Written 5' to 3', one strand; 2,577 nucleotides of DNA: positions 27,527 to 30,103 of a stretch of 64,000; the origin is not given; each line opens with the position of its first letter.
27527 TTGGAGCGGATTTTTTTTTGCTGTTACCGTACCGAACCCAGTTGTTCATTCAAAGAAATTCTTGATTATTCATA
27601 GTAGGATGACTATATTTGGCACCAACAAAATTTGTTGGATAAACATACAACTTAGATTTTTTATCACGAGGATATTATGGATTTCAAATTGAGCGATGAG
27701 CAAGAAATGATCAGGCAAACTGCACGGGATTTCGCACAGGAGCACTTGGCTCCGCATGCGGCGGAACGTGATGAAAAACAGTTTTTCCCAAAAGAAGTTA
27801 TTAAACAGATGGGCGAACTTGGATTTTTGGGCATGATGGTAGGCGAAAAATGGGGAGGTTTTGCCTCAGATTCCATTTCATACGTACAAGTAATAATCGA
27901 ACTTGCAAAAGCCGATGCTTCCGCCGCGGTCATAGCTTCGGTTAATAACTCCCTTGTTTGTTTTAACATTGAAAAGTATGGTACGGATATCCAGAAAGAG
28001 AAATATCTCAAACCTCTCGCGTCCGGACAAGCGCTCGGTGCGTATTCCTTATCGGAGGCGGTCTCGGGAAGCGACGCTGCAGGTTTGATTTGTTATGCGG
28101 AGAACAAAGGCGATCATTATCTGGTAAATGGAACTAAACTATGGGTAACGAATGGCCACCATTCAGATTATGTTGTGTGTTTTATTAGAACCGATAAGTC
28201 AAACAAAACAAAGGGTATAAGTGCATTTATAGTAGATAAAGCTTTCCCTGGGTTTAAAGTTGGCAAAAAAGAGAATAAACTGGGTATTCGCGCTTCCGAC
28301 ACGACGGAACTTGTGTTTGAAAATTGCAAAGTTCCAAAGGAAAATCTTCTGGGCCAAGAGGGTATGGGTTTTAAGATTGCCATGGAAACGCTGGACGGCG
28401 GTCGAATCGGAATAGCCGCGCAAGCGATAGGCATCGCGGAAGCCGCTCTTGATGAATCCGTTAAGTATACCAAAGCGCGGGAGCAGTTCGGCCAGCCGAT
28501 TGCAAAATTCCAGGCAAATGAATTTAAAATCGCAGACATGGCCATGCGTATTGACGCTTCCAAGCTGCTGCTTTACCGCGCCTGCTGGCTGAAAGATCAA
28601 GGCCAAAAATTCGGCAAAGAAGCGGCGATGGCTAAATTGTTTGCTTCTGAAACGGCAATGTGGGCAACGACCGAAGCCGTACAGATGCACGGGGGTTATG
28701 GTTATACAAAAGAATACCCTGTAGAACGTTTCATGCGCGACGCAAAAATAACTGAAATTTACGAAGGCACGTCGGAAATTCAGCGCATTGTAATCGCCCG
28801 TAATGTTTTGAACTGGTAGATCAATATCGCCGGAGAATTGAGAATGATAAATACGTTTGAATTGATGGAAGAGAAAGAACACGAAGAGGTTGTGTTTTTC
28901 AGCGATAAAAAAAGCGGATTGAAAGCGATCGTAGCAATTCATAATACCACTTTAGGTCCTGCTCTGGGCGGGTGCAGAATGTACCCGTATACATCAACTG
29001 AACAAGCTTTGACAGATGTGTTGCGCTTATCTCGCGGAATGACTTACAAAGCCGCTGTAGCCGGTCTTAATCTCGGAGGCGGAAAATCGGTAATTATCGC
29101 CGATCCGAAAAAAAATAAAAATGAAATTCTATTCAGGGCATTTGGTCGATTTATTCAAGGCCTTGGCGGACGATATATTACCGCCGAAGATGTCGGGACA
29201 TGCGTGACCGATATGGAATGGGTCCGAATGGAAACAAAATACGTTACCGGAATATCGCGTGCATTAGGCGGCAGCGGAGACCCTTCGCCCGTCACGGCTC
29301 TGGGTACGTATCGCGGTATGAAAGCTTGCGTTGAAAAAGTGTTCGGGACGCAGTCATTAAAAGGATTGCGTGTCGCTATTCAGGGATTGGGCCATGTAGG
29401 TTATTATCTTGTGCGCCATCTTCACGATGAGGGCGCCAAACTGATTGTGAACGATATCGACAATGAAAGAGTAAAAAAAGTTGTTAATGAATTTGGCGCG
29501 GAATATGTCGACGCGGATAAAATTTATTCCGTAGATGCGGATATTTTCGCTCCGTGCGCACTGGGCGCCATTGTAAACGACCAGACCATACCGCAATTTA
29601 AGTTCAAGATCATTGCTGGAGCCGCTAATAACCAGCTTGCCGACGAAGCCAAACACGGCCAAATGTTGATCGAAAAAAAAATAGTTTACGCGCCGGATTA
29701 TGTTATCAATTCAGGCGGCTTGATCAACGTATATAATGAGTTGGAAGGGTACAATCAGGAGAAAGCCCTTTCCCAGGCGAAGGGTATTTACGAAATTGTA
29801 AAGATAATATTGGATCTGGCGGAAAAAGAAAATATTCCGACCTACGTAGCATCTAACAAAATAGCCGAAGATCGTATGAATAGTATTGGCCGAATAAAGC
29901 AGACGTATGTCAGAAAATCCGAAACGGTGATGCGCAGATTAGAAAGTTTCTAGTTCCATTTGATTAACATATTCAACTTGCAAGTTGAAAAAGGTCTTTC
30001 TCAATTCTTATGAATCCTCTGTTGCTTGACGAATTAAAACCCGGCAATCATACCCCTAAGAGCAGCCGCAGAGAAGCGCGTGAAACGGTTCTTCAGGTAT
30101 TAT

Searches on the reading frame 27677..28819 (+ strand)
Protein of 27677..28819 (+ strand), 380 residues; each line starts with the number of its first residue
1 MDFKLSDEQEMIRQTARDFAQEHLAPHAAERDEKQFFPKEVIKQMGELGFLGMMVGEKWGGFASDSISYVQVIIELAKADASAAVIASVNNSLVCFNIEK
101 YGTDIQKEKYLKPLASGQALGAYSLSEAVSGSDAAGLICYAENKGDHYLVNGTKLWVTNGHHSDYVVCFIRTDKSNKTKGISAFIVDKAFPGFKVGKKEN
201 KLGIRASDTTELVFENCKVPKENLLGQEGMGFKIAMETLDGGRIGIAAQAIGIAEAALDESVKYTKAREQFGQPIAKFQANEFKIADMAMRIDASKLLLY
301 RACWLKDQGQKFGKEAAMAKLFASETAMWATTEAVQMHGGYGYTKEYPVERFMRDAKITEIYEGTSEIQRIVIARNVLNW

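Call 44: search_protein_families(library=pfam, proteins=[window:27677-28819:+], max_evalue=0.001)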
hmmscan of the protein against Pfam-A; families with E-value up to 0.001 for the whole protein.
window:27677-28819:+ (380 aa): 5 families
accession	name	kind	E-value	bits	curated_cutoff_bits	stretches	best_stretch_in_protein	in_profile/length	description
PF00441.29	Acyl-CoA_dh_1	-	5.3e-56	189.4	22.4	1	229-378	1-150/150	Acyl-CoA dehydrogenase, C-terminal domain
PF02771.21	Acyl-CoA_dh_N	-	1.6e-37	128.8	22.9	1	6-118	1-113/113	Acyl-CoA dehydrogenase, N-terminal domain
PF08028.16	Acyl-CoA_dh_2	-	3e-29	102.5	22.7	1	244-366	1-133/134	Acyl-CoA dehydrogenase, C-terminal domain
PF02770.24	Acyl-CoA_dh_M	-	1.2e-22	80.3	33.3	1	122-217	1-97/97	Acyl-CoA dehydrogenase, middle domain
PF22924.1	ACOX_C_alpha1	-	3.2e-05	24.2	27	0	316-375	107-166/169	Acyl-CoA oxidase, C-alpha1 domain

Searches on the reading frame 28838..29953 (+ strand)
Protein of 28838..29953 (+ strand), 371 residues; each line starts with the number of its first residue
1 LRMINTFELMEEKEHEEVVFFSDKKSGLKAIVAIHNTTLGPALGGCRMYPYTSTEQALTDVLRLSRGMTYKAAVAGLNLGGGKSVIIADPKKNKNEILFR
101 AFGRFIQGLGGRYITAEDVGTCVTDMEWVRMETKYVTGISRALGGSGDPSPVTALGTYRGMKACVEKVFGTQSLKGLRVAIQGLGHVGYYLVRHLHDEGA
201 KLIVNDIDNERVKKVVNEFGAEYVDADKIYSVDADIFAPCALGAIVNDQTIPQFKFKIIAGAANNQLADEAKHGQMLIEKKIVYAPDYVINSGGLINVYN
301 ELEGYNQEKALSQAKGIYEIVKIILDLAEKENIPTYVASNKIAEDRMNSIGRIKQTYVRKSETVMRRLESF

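Call 44: search_protein_families(library=pfam, proteins=[window:28838-29953:+], max_evalue=0.001)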
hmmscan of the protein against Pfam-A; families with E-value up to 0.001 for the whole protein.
window:28838-29953:+ (371 aa): 4 families
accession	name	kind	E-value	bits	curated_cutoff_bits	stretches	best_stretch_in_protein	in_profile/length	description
PF02812.23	ELFV_dehydrog_N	-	5.1e-32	110.8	25.3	1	15-134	1-128/129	Glu/Leu/Phe/Val dehydrogenase, dimerisation domain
PF00208.27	ELFV_dehydrog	-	9e-21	75.1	23.4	2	212-314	89-193/241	Glutamate/Leucine/Phenylalanine/Valine dehydrogenase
PF01488.26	Shikimate_DH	-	0.00032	21.2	24.3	1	167-229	5-66/138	Shikimate / quinate 5-dehydrogenase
PF02826.25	2-Hacid_dh_C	-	0.0004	20.3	25.1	1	167-231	27-90/178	D-isomer specific 2-hydroxyacid dehydrogenase, NAD binding domain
